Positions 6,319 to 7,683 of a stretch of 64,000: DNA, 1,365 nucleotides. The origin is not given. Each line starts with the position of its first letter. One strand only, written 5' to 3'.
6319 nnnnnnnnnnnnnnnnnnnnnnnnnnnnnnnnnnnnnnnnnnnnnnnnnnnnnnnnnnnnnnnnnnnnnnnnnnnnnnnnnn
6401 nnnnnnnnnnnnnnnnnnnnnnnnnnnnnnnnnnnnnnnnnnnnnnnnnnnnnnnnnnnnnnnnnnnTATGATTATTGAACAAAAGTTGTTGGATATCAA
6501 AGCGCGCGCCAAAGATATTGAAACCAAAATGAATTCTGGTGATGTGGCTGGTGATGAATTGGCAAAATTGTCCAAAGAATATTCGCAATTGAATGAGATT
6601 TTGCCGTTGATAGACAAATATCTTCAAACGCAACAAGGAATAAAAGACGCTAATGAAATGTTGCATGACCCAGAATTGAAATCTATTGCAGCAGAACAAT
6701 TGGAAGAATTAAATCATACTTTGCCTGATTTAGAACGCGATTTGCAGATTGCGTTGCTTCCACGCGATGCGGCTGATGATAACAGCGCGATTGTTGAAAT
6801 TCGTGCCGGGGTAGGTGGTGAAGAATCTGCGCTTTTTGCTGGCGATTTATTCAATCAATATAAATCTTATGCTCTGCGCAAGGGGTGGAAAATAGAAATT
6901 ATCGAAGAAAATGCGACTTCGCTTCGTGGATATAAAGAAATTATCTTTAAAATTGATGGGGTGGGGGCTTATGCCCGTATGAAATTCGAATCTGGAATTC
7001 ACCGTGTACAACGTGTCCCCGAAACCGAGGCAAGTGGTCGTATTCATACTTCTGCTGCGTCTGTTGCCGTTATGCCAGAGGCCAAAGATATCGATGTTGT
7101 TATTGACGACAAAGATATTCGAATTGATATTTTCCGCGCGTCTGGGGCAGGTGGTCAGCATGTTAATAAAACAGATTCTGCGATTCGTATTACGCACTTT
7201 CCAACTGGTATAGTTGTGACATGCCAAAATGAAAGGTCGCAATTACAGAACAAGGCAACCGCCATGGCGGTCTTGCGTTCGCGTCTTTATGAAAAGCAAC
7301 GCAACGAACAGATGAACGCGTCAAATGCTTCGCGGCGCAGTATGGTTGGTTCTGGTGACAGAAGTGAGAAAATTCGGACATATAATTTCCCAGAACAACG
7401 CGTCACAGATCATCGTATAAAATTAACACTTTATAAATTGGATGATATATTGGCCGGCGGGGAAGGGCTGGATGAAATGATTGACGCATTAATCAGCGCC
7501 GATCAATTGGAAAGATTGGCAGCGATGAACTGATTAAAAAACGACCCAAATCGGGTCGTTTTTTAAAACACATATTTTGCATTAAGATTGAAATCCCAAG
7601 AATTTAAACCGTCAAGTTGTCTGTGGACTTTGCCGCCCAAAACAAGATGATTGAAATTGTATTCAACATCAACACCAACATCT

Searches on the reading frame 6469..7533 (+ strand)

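Call 70: search_protein_families(library=pfam, proteins=[window:6469-7533:+], max_evalue=0.00001)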
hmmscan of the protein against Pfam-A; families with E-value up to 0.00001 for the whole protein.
window:6469-7533:+ (354 aa): 2 families
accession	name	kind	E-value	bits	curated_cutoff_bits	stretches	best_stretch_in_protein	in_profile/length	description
PF03462.23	PCRF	-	7.1e-65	218.9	24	1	11-199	2-194/194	PCRF domain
PF00472.26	RF-1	-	5.9e-45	152.4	35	1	207-316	2-116/116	RF-1 domain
